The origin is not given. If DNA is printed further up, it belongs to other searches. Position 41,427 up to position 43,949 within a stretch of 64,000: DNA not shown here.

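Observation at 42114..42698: SusD-family lipoprotein carries an internal tandem pair of SusE/F-like Ig modules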

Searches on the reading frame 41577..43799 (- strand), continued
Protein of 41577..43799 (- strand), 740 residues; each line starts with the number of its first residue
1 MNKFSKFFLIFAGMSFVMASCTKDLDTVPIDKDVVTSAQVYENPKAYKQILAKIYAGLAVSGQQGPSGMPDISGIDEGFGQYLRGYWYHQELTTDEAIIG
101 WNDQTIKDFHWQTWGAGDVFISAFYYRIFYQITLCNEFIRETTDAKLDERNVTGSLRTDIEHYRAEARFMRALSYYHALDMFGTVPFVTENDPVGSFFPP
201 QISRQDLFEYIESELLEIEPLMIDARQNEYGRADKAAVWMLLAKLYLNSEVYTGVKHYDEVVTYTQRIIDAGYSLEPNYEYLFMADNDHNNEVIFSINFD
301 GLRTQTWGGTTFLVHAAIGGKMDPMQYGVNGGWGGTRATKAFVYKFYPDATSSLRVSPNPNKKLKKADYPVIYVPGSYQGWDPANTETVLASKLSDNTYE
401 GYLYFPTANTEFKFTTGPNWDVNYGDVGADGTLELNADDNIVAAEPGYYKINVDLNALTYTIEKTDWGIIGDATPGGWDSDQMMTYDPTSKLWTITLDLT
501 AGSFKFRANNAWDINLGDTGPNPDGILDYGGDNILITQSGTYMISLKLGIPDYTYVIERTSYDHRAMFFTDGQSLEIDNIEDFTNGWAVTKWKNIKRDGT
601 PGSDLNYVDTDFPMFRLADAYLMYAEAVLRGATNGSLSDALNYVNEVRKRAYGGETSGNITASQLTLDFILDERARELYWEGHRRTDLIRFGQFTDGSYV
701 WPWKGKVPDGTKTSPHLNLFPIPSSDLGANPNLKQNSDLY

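Call 26: list_cluster_members(proteins=[window:41577-43799:-, P0001, P0112, P0007, P0015, P0041])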
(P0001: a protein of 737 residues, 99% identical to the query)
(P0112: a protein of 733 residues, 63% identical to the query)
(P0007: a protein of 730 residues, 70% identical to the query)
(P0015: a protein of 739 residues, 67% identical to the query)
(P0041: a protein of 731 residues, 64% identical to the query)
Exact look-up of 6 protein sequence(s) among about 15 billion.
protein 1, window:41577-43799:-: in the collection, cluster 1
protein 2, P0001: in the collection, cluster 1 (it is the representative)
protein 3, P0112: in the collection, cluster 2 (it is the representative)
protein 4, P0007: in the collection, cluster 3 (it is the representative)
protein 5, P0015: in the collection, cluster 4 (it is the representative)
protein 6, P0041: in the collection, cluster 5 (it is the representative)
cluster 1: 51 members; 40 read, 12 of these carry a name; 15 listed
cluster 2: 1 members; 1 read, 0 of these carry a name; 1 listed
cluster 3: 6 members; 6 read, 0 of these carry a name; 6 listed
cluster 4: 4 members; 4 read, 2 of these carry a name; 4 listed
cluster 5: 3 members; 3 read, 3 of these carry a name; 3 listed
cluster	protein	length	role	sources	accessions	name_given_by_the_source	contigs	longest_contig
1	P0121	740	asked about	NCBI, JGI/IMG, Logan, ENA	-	hypothetical protein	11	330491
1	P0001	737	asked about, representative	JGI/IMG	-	hypothetical protein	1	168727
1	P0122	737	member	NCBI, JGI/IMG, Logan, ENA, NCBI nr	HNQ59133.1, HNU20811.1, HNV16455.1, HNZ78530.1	MAG TPA: RagB/SusD family nutrient uptake outer membrane protein [Bacteroidales bacterium] | hypothetical protein | RagB/SusD family nutrient uptake outer membrane protein [Bacteroidales bacterium]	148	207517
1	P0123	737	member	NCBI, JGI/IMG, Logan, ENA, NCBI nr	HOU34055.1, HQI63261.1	MAG TPA: RagB/SusD family nutrient uptake outer membrane protein [Bacteroidales bacterium] | RagB/SusD family nutrient uptake outer membrane protein [Bacteroidales bacterium]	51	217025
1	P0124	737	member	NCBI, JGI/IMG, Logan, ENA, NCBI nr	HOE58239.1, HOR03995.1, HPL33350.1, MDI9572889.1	MAG TPA: RagB/SusD family nutrient uptake outer membrane protein [Bacteroidales bacterium] | RagB/SusD family nutrient uptake outer membrane protein [Bacteroidota bacterium]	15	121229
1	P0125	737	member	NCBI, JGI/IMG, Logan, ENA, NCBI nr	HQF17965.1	MAG TPA: RagB/SusD family nutrient uptake outer membrane protein [Bacteroidales bacterium] | RagB/SusD family nutrient uptake outer membrane protein [Bacteroidales bacterium]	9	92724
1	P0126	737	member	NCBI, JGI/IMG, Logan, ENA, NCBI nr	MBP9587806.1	MAG: RagB/SusD family nutrient uptake outer membrane protein [Bacteroidales bacterium] | RagB/SusD family nutrient uptake outer membrane protein [Bacteroidales bacterium]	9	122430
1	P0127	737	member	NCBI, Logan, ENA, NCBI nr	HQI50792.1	MAG TPA: RagB/SusD family nutrient uptake outer membrane protein [Bacteroidales bacterium] | RagB/SusD family nutrient uptake outer membrane protein [Bacteroidales bacterium]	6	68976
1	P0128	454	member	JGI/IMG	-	hypothetical protein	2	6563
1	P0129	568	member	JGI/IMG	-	hypothetical protein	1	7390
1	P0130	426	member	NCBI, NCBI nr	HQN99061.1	MAG TPA: RagB/SusD family nutrient uptake outer membrane protein, partial [Bacteroidales ... | RagB/SusD family nutrient uptake outer membrane protein [Bacteroidales bacterium]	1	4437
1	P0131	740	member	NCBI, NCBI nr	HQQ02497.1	MAG TPA: RagB/SusD family nutrient uptake outer membrane protein [Bacteroidales bacterium] | RagB/SusD family nutrient uptake outer membrane protein [Bacteroidales bacterium]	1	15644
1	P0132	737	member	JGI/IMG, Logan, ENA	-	-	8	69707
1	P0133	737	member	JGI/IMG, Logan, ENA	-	-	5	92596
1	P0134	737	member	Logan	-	-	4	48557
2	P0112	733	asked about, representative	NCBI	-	-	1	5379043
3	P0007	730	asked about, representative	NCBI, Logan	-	-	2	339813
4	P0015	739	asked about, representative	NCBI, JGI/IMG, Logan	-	-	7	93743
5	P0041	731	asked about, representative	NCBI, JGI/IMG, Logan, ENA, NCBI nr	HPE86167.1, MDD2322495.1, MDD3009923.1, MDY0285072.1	MAG: RagB/SusD family nutrient uptake outer membrane protein [Bacteroidales bacterium] | RagB/SusD family nutrient uptake outer membrane protein [Bacteroidales bacterium]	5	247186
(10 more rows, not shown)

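Call 53: search_protein_families(library=pfam, proteins=[L009:6827-7927:+, L009:8032-9180:+, L009:9191-11038:+, L009:11050-13851:+, L026:10195-11364:+, L026:11478-12908:+, L026:13632-15551:+, L026:953-2887:-, L008:10221-11255:+, L008:2087-3949:-], max_evalue=0.00001)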
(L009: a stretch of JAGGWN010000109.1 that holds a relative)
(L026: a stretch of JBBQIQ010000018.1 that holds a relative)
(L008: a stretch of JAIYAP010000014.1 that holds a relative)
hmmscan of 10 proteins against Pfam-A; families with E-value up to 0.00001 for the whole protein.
L009:6827-7927:+ (366 aa): 2 families
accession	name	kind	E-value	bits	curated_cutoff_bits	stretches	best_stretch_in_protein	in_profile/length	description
PF14292.12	SusE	-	3e-20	72.8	25.2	1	33-132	9-106/106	SusE outer membrane protein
PF16411.10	SusF_SusE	-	2.2e-09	38.3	27.5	0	276-353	1-87/167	Outer membrane protein SusF_SusE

L009:8032-9180:+ (382 aa): 1 family
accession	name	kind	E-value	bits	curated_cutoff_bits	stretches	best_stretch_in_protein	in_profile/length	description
PF07745.19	Glyco_hydro_53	-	1.8e-96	323.6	24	1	36-376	2-340/340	Glycosyl hydrolase family 53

L009:9191-11038:+ (615 aa): 3 families
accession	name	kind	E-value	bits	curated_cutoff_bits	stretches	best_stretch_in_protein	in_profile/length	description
PF00128.31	Alpha-amylase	-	3.1e-57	195.2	22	1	131-500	2-361/446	Alpha amylase, catalytic domain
PF09087.17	Cyc-maltodext_N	-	5.8e-28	97.5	25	1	26-113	2-88/88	Cyclomaltodextrinase, N-terminal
PF10438.15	Cyc-maltodext_C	-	1e-19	70.8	22.2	1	538-613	1-76/76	Cyclo-malto-dextrinase C-terminal domain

L009:11050-13851:+ (933 aa): 2 families
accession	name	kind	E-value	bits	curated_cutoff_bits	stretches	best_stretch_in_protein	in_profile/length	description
PF00128.31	Alpha-amylase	-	2.9e-23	83.2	22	1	398-707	21-358/446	Alpha amylase, catalytic domain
PF18962.6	Por_Secre_tail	-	1.7e-06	28.7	27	1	852-932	1-75/75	Secretion system C-terminal sorting domain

L026:10195-11364:+ (389 aa): 2 families
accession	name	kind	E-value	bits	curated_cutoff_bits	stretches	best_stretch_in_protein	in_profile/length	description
PF14292.12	SusE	-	8.8e-17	61.7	25.2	1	31-144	10-105/106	SusE outer membrane protein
PF16411.10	SusF_SusE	-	8.6e-12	46.1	27.5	0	288-382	1-89/167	Outer membrane protein SusF_SusE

L026:11478-12908:+ (476 aa): 2 families
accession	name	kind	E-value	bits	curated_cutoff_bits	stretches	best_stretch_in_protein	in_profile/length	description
PF05958.17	tRNA_U5-meth_tr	-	1.7e-17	63.9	23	1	290-469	168-355/357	tRNA (Uracil-5-)-methyltransferase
PF13847.12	Methyltransf_31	-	8.8e-08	32.4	27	1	323-402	2-81/145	Methyltransferase domain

L026:13632-15551:+ (639 aa): 3 families
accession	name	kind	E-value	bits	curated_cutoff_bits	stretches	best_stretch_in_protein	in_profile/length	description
PF00270.35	DEAD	-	6.2e-26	91.6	26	1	21-182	1-164/167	DEAD/DEAH box helicase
PF00271.37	Helicase_C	-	6e-22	78.4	23.5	1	217-322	2-108/110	Helicase conserved C-terminal domain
PF16124.10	RecQ_Zn_bind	-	1.7e-11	45.1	25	1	522-568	19-66/66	RecQ zinc-binding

L026:953-2887:- (644 aa): 1 family
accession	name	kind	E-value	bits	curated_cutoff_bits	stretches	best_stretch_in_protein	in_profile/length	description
PF00128.31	Alpha-amylase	-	7.1e-49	167.7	22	2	214-573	68-446/446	Alpha amylase, catalytic domain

L008:10221-11255:+ (344 aa): 3 families
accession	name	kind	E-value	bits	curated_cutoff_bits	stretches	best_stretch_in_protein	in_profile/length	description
PF14292.12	SusE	-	2e-20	73.4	25.2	1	31-128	12-105/106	SusE outer membrane protein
PF16411.10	SusF_SusE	-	2.8e-11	44.4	27.5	1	255-330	1-86/167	Outer membrane protein SusF_SusE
PF17138.9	DUF5111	-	6e-07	29.7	31.9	1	138-219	2-76/122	Domain of unknown function (DUF5111)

L008:2087-3949:- (620 aa): 2 families
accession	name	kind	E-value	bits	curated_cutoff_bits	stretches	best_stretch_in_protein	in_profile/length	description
PF02493.26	MORN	-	2.6e-35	118.6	22.5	1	204-225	1-22/23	MORN repeat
PF00656.27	Peptidase_C14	-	3.1e-19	70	21.4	1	382-607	3-224/233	Caspase domain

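Call 57: search_protein_families(library=pfam, proteins=[P0039], max_evalue=10)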
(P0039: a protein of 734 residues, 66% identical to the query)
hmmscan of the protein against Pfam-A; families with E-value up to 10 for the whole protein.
P0039 (734 aa): 5 families
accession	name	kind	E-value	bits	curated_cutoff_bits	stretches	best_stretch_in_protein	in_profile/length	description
PF07980.17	SusD_RagB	-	7.3e-39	134.6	23.1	2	567-734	118-297/297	SusD family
PF16411.10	SusF_SusE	-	1.8e-16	61.3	27.5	2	467-606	1-137/167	Outer membrane protein SusF_SusE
PF14322.12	SusD-like_3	-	3.1e-09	37.8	27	1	94-247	45-191/191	Starch-binding associating with outer membrane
PF12771.13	SusD-like_2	-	3.9e-06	26.4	27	2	153-230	81-157/415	Starch-binding associating with outer membrane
PF22058.2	X25_BaPul_like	-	0.013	16.1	27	1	476-527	18-73/87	Pullulanase X25 domain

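Call 65: search_protein_representatives(protein=window:41577-43799:-)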
Query: 740 residues. Proteins with E-value up to 0.001 (for the whole library): 12264; up to 1e-10: 5141; up to 1e-30: 905. The best 150 are listed.
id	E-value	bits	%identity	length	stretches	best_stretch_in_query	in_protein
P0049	0.0e+00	1094.1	67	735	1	6-737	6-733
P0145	5.1e-207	706.1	56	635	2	8-466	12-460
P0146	4.5e-175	600.5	54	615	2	17-354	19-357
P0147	1.4e-171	589.0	49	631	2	5-350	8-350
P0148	3.8e-168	577.6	55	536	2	17-353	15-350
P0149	8.1e-168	576.5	64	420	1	311-737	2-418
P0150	1.8e-167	575.4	56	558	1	181-678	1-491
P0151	1.2e-166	572.6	54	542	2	3-358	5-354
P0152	1.9e-166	572.0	56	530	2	9-347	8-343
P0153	3.9e-163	561.0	54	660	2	3-348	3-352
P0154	2.1e-158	545.4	52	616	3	13-342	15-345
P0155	4.3e-157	541.0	53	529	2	17-339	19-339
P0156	2.3e-156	538.6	52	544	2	17-350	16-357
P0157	4.3e-156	537.7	53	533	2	4-353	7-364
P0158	3.9e-151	521.3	49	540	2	14-351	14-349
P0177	1.5e-137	476.5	51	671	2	3-347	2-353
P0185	2.7e-135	468.9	49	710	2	13-317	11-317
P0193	3.7e-131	455.3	43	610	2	12-345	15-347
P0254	3.8e-100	352.8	45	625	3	7-355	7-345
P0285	1.5e-84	301.1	41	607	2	7-344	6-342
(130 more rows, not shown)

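Call 68: fold_search(model_id=the predicted structure, library=pdb)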
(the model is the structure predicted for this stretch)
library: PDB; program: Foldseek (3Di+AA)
matches with E <= 10: 327; with E <= 0.001: 68
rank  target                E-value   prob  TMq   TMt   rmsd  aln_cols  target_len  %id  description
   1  3jys                  2.5e-33  1.00  0.56  0.86   7.2       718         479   29  Crystal structure of SusD superfamily protein (YP_001298690.1) from Bacteroides vulgatus ATCC 8482 at 2.00 A resolution (released 2009-10-06)
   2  3ck9_B                2.9e-32  1.00  0.58  0.82   8.3       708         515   28  B. thetaiotaomicron SusD with maltoheptaose (released 2008-05-20)
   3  3ck9_A                1.6e-31  1.00  0.56  0.80   9.1       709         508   28  B. thetaiotaomicron SusD with maltoheptaose (released 2008-05-20)
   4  3ck8_A                5.9e-31  1.00  0.55  0.79   9.2       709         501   27  B. thetaiotaomicron SusD with beta-cyclodextrin (released 2008-04-01)
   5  3ckc_B                6.8e-31  1.00  0.56  0.82   7.9       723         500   27  B. thetaiotaomicron SusD (released 2008-04-01)
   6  3ckb_B                2.9e-30  1.00  0.57  0.82   8.3       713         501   27  B. thetaiotaomicron SusD with maltotriose (released 2008-04-01)
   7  3ckb_A                3.1e-30  1.00  0.57  0.82   9.1       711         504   28  B. thetaiotaomicron SusD with maltotriose (released 2008-04-01)
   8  3ck7_D                4.1e-30  1.00  0.56  0.82   8.9       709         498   27  B. thetaiotaomicron SusD with alpha-cyclodextrin (released 2008-04-01)
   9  3ck7_B                4.3e-30  1.00  0.56  0.83   8.9       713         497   27  B. thetaiotaomicron SusD with alpha-cyclodextrin (released 2008-04-01)
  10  3ck7_A                4.3e-30  1.00  0.56  0.81   9.0       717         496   27  B. thetaiotaomicron SusD with alpha-cyclodextrin (released 2008-04-01)
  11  3qnk_C                1.0e-15  1.00  0.47  0.66  12.3       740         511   14  Crystal structure of a SusD-like protein (BF3747) from Bacteroides fragilis NCTC 9343 at 2.70 A resolution (released 2011-03-09)
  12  3qnk_A                1.4e-15  1.00  0.47  0.66  12.3       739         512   14  Crystal structure of a SusD-like protein (BF3747) from Bacteroides fragilis NCTC 9343 at 2.70 A resolution (released 2011-03-09)
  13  3qnk_D                1.6e-15  1.00  0.47  0.66  11.8       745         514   14  Crystal structure of a SusD-like protein (BF3747) from Bacteroides fragilis NCTC 9343 at 2.70 A resolution (released 2011-03-09)
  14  3qnk_B                3.3e-15  1.00  0.46  0.65  12.4       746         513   14  Crystal structure of a SusD-like protein (BF3747) from Bacteroides fragilis NCTC 9343 at 2.70 A resolution (released 2011-03-09)
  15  3otn_A                7.6e-15  1.00  0.48  0.73   9.6       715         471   15  Crystal structure of a SusD superfamily protein (BDI_3964) from Parabacteroides distasonis ATCC 8503 at 1.95 A resolut (released 2010-11-03)
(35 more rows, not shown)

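Call 69: search_protein_families(library=pfam, proteins=[P0185, P0177, P0153, P0154, P0146, P0193, P0145, P0147, P0254, P0285], max_evalue=0.01)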
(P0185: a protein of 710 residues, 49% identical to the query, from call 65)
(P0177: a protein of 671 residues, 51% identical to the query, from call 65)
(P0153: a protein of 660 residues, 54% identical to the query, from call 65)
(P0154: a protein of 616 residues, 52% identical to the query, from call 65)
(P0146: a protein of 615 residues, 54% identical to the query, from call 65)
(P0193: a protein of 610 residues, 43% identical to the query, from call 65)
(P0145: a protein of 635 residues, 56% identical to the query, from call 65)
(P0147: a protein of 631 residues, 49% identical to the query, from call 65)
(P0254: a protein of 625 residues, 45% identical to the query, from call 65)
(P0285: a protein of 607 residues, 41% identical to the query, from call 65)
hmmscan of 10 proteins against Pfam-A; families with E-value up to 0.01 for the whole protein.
P0185 (710 aa): 3 families
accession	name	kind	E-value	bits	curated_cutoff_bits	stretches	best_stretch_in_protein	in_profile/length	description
PF07980.17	SusD_RagB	-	1.5e-33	117.1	23.1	1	558-710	130-297/297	SusD family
PF14322.12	SusD-like_3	-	4.3e-06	27.5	27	1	146-246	97-191/191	Starch-binding associating with outer membrane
PF21471.3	Reelin_subrepeat-B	-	0.0099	16.1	27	0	418-477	54-109/127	Reelin subrepeat B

P0177 (671 aa): 2 families
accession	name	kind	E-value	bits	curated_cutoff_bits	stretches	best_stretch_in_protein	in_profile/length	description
PF07980.17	SusD_RagB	-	1.3e-30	107.5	23.1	1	285-671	2-297/297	SusD family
PF14322.12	SusD-like_3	-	3.4e-05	24.6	27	1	95-238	53-191/191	Starch-binding associating with outer membrane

P0153 (660 aa): 1 family
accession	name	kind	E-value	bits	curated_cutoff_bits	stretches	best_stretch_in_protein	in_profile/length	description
PF07980.17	SusD_RagB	-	2.6e-25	90.1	23.1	1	504-660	128-297/297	SusD family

P0154 (616 aa): 3 families
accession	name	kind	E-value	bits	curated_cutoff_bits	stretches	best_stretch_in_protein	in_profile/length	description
PF07980.17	SusD_RagB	-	2.5e-32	113.2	23.1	1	462-616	123-297/297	SusD family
PF14322.12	SusD-like_3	-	2.9e-10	41.2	27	1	109-247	62-191/191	Starch-binding associating with outer membrane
PF12771.13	SusD-like_2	-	0.0001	21.8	27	1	160-223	89-151/415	Starch-binding associating with outer membrane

P0146 (615 aa): 2 families
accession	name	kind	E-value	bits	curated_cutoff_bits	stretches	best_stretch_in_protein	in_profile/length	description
PF07980.17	SusD_RagB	-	2.3e-34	119.9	23.1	1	296-615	2-297/297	SusD family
PF14322.12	SusD-like_3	-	1.6e-08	35.5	27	1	114-248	66-191/191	Starch-binding associating with outer membrane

P0193 (610 aa): 2 families
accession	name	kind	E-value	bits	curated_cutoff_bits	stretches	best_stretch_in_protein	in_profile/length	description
PF07980.17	SusD_RagB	-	6.7e-35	121.6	23.1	1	292-610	2-297/297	SusD family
PF14322.12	SusD-like_3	-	1.2e-05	26.1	27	1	110-246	61-191/191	Starch-binding associating with outer membrane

P0145 (635 aa): 4 families
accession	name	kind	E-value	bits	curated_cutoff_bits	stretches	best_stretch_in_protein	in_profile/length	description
PF07980.17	SusD_RagB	-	2.7e-39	136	23.1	1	321-635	32-297/297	SusD family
PF14322.12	SusD-like_3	-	4.7e-09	37.2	27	1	114-241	64-191/191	Starch-binding associating with outer membrane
PF22058.2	X25_BaPul_like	-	6.5e-09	36.2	27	1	361-437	2-67/87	Pullulanase X25 domain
PF16411.10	SusF_SusE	-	5.8e-08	33.6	27.5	1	375-471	8-106/167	Outer membrane protein SusF_SusE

P0147 (631 aa): 4 families
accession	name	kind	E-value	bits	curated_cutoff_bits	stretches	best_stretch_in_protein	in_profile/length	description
PF07980.17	SusD_RagB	-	8.4e-37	127.8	23.1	1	291-631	1-297/297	SusD family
PF14322.12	SusD-like_3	-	5.7e-14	53.2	27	1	116-236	67-191/191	Starch-binding associating with outer membrane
PF16411.10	SusF_SusE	-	1.5e-08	35.6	27.5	1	365-454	1-95/167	Outer membrane protein SusF_SusE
PF12771.13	SusD-like_2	-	5.1e-06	26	27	1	141-209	76-148/415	Starch-binding associating with outer membrane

P0254 (625 aa): 2 families
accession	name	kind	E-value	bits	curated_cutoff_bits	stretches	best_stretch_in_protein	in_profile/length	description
PF07980.17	SusD_RagB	-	1.3e-32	114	23.1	1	284-625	2-297/297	SusD family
PF14322.12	SusD-like_3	-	1.6e-13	51.7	27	1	111-235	65-191/191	Starch-binding associating with outer membrane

P0285 (607 aa): 3 families
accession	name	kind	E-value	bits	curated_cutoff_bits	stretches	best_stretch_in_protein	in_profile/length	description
PF07980.17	SusD_RagB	-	9.7e-27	94.8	23.1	1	435-604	126-294/297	SusD family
PF14322.12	SusD-like_3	-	1.7e-10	41.9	27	1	82-243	43-191/191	Starch-binding associating with outer membrane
PF12771.13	SusD-like_2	-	4.1e-06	26.3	27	1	116-212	49-145/415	Starch-binding associating with outer membrane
